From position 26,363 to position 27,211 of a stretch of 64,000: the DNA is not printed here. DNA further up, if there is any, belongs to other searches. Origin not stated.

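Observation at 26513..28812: JAMM/MPN+ isopeptidase translationally coupled to an M50 site-2-protease-like membrane protease and a PH-like membrane protein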

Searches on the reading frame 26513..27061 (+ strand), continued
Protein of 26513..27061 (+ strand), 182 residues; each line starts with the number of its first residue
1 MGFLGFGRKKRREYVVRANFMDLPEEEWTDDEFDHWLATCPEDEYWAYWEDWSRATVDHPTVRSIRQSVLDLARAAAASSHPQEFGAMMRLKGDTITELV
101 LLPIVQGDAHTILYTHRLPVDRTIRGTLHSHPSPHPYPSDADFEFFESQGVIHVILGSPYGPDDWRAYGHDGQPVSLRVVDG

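Call 72: search_protein_families(library=padloc, proteins=[window:26513-27061:+], max_evalue=0.01)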
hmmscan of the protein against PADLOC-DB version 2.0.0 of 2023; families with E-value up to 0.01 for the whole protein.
window:26513-27061:+ (182 aa): 2 families
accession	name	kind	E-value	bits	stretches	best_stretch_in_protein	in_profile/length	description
PDLC00900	JAB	-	0.00063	17.9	1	126-173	91-147/159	JAB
PDLC00894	JAB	-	0.009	14.1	0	125-144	97-116/158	JAB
